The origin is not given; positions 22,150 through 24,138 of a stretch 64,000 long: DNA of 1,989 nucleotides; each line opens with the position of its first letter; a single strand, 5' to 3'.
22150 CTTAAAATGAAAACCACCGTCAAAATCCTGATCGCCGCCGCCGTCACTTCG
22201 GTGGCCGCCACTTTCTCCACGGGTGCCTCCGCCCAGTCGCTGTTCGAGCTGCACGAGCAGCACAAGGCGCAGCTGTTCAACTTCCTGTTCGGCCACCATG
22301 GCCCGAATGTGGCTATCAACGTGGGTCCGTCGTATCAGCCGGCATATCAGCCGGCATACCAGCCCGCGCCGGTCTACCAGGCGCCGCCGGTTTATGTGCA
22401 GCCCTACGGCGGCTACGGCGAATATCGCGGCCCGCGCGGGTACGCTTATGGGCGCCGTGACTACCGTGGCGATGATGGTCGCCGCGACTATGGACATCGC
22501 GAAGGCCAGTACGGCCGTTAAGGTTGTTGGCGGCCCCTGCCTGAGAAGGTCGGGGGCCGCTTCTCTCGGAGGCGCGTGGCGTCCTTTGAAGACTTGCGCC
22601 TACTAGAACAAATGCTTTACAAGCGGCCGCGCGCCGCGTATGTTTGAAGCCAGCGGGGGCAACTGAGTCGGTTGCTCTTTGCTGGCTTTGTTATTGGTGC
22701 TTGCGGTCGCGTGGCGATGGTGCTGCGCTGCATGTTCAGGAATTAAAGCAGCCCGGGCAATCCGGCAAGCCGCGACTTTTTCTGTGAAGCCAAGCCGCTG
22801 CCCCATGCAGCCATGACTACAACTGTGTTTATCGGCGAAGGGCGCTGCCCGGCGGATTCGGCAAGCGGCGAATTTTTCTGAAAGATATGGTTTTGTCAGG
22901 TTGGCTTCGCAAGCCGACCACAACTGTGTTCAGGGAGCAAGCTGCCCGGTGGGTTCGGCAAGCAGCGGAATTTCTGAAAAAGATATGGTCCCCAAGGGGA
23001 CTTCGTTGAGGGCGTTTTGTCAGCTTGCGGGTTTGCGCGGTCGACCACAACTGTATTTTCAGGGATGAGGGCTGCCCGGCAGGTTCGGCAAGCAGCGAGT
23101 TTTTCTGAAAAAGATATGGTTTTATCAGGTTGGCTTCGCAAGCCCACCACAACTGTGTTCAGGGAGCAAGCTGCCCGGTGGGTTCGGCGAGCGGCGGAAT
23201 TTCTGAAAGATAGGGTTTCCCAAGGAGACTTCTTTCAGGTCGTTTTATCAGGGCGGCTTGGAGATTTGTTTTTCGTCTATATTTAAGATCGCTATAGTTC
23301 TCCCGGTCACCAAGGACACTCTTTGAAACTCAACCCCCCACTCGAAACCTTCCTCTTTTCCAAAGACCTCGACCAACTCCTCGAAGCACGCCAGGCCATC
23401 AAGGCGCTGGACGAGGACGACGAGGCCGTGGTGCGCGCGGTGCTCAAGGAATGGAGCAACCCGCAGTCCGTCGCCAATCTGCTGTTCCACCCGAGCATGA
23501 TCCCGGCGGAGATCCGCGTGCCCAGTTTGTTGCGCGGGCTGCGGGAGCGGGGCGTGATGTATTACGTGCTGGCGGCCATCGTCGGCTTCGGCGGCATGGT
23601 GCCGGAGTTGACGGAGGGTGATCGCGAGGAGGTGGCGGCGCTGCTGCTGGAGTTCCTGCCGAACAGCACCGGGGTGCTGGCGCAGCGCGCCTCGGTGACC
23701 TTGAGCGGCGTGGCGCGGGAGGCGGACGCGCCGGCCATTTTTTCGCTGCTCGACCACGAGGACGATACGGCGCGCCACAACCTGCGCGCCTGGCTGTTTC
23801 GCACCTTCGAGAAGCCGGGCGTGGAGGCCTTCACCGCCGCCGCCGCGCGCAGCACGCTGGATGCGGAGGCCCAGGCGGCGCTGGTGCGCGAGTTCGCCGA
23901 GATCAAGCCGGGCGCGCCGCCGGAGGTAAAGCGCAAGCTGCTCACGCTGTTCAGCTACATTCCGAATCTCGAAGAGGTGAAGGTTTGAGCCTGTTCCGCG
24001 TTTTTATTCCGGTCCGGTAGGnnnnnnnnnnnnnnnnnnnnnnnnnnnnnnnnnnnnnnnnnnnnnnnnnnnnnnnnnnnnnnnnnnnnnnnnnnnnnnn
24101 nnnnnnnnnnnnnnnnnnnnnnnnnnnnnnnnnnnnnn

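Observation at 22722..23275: Higher-order tandem repeat array (101/127-bp alternating units, each with a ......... palindrome) upstream of an uncharacterised operon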

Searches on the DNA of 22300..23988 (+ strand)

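Call 4: search_rna_families(source=window, start=22300, end=23700, threshold=evalue, max_evalue=10, show_alignments=5)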
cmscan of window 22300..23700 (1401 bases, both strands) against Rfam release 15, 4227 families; matches with E-value up to 10: 4.
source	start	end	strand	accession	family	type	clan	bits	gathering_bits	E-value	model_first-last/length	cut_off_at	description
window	23625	23692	-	RF02873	AS-traI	Gene; antisense;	-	19.3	99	1.5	1-77/77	no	Antisense to traI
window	23629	23699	-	RF01057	SAH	Cis-reg; riboswitch;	-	18.9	37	0.97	1-78/78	no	SAH (S-adenosyl-L-homocysteine) riboswitch aptamer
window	22422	22645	+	RF01390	isrG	Gene; sRNA;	-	12.2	100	1.3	1-279/279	no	isrG Hfq binding RNA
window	23225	23334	-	RF02039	SPRY4-IT1_2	Gene; lncRNA;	-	12.1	40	9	1-120/120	no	SPRY4-IT1 conserved region 2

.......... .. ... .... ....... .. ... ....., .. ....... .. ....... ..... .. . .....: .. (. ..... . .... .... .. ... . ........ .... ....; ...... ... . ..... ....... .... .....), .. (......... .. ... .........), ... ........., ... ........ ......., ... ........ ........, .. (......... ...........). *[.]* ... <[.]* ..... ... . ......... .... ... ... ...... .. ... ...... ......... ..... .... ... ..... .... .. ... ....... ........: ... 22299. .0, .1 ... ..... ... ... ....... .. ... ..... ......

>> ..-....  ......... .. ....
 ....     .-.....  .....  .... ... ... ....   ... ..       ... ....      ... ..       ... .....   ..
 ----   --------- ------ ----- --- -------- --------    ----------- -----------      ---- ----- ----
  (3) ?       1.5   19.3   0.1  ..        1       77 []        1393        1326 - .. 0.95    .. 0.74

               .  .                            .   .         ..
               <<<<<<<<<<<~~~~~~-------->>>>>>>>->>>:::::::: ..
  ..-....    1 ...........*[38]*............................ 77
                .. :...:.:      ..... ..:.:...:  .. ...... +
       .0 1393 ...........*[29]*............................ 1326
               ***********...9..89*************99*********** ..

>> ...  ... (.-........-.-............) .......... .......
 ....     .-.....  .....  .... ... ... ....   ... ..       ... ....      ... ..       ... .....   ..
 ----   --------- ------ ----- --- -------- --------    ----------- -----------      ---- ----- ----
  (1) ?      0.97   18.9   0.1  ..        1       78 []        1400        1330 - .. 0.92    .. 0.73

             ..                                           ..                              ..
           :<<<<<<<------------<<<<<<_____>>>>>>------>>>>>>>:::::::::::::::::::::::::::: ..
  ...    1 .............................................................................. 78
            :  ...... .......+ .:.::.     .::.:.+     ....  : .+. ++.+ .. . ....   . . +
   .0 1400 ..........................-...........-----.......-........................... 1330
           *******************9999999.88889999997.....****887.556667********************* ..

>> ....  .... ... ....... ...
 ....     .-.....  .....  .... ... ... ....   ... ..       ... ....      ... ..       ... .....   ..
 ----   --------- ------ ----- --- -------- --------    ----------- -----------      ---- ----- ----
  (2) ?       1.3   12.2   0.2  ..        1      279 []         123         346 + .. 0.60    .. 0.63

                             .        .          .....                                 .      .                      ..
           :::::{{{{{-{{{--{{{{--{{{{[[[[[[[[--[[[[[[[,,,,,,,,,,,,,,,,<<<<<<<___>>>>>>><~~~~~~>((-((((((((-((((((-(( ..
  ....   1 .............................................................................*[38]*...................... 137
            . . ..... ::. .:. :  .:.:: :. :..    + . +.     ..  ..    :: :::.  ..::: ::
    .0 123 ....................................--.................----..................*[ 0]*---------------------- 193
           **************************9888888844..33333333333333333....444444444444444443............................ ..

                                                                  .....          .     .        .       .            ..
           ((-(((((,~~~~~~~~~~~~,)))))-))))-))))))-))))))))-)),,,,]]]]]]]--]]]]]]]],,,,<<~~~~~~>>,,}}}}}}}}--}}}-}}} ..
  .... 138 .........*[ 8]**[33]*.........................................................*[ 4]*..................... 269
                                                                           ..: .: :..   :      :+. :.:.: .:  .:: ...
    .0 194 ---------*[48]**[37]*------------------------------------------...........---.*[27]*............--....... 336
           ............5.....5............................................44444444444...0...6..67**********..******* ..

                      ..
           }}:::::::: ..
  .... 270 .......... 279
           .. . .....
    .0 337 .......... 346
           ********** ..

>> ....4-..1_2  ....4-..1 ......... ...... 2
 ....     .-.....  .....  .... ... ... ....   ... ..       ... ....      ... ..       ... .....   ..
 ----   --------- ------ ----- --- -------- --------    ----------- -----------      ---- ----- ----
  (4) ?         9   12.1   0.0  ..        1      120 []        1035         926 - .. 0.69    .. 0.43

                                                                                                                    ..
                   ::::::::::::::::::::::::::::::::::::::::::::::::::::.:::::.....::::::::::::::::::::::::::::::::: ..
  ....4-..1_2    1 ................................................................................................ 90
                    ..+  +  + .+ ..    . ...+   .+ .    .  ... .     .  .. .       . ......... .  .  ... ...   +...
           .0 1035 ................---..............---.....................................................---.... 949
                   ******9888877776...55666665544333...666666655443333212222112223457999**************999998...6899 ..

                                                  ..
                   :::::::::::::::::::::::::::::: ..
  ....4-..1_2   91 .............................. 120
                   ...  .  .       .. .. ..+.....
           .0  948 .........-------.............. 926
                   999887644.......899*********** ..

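Call 51: build_rna_model(alignment_id=A4, structure=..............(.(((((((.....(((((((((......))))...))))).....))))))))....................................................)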
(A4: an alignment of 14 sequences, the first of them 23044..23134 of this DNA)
Model R1 built from alignment A4 (14 sequences, 120 columns); structure: as given.
model positions 91; base pairs 17; branch points 0; effective number of sequences 2.28; information 0.627 bits per position. Calibrated on 0.2 Mb of random sequence (short: E-values are rough).
structure used (alignment columns):
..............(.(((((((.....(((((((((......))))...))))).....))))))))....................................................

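Call 52: search_with_rna_model(model_id=R1, sources=[window, L122, L123, L124, L140, L236, L237, L125, L127, L128, L001, L002], max_evalue=1, make_alignment=true)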
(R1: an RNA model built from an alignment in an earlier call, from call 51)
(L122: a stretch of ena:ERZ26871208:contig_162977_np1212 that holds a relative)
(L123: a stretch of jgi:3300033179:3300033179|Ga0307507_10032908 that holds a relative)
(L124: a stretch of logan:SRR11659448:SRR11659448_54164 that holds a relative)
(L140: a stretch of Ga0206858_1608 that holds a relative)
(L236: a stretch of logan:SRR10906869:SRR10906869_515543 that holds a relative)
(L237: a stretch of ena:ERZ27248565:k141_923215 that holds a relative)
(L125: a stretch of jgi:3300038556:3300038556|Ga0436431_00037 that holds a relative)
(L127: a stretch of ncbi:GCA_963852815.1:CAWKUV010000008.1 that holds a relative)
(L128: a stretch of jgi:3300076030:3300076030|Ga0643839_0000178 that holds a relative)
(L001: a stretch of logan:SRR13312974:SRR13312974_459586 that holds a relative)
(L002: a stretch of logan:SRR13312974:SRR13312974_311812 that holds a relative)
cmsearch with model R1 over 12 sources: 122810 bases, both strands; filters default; matches with E-value up to 1: 23.
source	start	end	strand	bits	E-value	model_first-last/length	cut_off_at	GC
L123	120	209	+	100.3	2.4e-19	1-91/91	no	0.49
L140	281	371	+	99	4.5e-19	1-91/91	no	0.46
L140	386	476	+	96.8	1.4e-18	1-91/91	no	0.46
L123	13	103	+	96.5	1.6e-18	1-91/91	no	0.54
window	23044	23134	+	95.2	3.1e-18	1-91/91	no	0.48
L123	223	311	+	91.5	2e-17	1-91/91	no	0.55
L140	490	578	+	90.3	3.6e-17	1-91/91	no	0.57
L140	174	263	+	89.1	6.7e-17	1-91/91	no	0.54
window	22816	22905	+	83.2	1.3e-15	1-91/91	no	0.52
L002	990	1079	+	83.2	1.3e-15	1-91/91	no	0.52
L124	4779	4868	+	75.4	6.5e-14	1-91/91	no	0.52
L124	4683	4767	+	73.6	1.6e-13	1-91/91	no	0.52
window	22917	23029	+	71.7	4.3e-13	1-91/91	no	0.55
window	23146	23257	+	65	1.2e-11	1-91/91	no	0.55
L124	4871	4941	+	48.9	3.9e-08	1-91/91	no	0.52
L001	1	99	+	41.7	1.5e-06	17-91/91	5'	0.57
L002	911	958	+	32.7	0.00014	18-64/91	no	0.56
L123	68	133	-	19.9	0.088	1-91/91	no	0.52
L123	174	236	-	18.6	0.17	1-91/91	no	0.43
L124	4832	4884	-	18.3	0.19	1-91/91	no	0.43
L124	4713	4792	-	17.1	0.36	1-91/91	no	0.5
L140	382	467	-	15.6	0.76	1-91/91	no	0.47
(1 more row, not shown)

Alignment A5: 23 matches aligned to the model, 147 columns, each read 5' to 3' on its own strand. Consensus structure (alignment columns), stored with it:
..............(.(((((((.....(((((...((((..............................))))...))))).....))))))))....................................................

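Call 54: search_with_rna_model(model_id=R1, sources=[window, L123, L124, L140], max_evalue=0.000001, make_alignment=true, show_alignments=3)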
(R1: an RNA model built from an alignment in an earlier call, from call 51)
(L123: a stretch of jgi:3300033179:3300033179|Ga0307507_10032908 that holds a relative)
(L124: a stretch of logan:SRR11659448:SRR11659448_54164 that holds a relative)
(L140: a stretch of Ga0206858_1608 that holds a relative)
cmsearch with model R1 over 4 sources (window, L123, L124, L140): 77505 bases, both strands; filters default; matches with E-value up to 0.000001: 14.
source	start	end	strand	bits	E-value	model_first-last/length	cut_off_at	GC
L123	120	209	+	100.3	1.5e-19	1-91/91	no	0.49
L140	281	371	+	99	2.9e-19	1-91/91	no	0.46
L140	386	476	+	96.8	8.8e-19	1-91/91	no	0.46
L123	13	103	+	96.5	1e-18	1-91/91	no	0.54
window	23044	23134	+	95.2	1.9e-18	1-91/91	no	0.48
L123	223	311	+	91.5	1.3e-17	1-91/91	no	0.55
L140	490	578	+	90.3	2.3e-17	1-91/91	no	0.57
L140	174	263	+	89.1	4.2e-17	1-91/91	no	0.54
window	22816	22905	+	83.2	8.1e-16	1-91/91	no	0.52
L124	4779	4868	+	75.4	4.1e-14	1-91/91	no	0.52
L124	4683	4767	+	73.6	1e-13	1-91/91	no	0.52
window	22917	23029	+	71.7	2.7e-13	1-91/91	no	0.55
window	23146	23257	+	65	7.6e-12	1-91/91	no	0.55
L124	4871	4941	+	48.9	2.5e-08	1-91/91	no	0.52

Alignment A6: 14 matches aligned to the model, 127 columns, each read 5' to 3' on its own strand. Consensus structure (alignment columns), stored with it:
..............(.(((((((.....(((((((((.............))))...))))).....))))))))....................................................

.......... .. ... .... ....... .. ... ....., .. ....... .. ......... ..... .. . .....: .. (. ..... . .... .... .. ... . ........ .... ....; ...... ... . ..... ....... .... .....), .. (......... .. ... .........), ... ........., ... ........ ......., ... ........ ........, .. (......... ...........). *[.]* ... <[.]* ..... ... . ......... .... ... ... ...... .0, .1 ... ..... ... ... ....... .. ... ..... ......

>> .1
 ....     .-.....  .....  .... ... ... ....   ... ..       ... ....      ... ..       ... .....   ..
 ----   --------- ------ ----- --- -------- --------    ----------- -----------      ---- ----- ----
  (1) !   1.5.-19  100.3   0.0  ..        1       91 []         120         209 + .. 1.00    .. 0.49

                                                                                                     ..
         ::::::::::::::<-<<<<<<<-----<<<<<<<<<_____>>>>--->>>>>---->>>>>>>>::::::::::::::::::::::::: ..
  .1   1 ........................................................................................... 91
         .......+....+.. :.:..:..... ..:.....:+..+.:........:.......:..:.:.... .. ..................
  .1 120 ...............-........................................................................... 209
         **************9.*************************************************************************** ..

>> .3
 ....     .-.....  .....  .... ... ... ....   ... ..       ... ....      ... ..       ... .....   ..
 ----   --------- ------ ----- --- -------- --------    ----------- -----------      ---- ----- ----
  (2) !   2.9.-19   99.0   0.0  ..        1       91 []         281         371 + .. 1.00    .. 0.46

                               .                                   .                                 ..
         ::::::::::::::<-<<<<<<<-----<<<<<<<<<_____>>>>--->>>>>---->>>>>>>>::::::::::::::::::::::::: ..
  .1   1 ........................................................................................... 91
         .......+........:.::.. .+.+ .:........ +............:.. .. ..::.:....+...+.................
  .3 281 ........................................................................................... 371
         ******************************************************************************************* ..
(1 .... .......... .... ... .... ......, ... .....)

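Call 62: search_with_rna_model(model_id=R1, sources=[L238, L239, L240], max_evalue=0.01)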
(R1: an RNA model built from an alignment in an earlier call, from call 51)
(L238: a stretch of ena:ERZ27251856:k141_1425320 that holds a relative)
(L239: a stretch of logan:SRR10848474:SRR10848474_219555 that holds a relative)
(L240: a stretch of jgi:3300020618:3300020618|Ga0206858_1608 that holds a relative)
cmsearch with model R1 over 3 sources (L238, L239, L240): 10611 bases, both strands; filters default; matches with E-value up to 0.01: 9.
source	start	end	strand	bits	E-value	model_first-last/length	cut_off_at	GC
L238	2055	2144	+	100.3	2e-20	1-91/91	no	0.49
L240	735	825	+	99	3.9e-20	1-91/91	no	0.46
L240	840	930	+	96.8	1.2e-19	1-91/91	no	0.46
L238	1948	2038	+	96.5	1.4e-19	1-91/91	no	0.54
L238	2158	2246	+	91.5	1.7e-18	1-91/91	no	0.55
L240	944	1032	+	90.3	3.1e-18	1-91/91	no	0.57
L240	628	717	+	89.1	5.8e-18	1-91/91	no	0.54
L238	1844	1932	+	28.8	8.4e-05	1-91/91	no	0.51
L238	2003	2068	-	19.9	0.0076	1-91/91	no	0.52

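Call 83: search_dna_similar(query=window:22816-23148:+, collection=plasmids, mode=distant, max_evalue=0.001, max_rows=10)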
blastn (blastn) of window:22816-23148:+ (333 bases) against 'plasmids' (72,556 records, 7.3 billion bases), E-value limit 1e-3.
No match.

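Call 91: search_rna_families(sources=[L238, L240, L124], threshold=evalue, max_evalue=1)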
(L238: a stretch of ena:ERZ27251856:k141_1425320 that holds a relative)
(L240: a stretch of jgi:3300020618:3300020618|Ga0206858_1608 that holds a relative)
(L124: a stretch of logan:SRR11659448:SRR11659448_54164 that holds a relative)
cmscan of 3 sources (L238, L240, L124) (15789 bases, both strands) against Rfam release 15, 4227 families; matches with E-value up to 1: 6.
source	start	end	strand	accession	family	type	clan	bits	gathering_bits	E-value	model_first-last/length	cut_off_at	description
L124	5249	5304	+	RF03917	mir-4449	Gene; miRNA;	-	32.4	71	0.059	1-69/69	no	mir-4449 microRNA precursor family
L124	878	941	-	RF02900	AaHKsRNA82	Gene; sRNA;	-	31.1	51.4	0.18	1-81/81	no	Aggregatibacter sRNA 82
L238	4956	5141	-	RF01681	P4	Gene; sRNA;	-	25.5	37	0.0037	1-215/215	no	Pseudomonas sRNA P4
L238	946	1042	-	RF03477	MIR862_2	Gene; miRNA;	-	24.3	71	0.76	1-90/90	no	MIR862_2 microRNA precursor family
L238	1046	1152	+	RF01876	MIAT_exon5_2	Gene; lncRNA;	-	20.2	75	0.9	1-83/83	no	Myocardial infarction associated transcript exon 5 conserved region 2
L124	913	935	+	RF02880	MH_s15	Gene; sRNA;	-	18.1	123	0.66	23-45/277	no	Mesorhizobail RNA 15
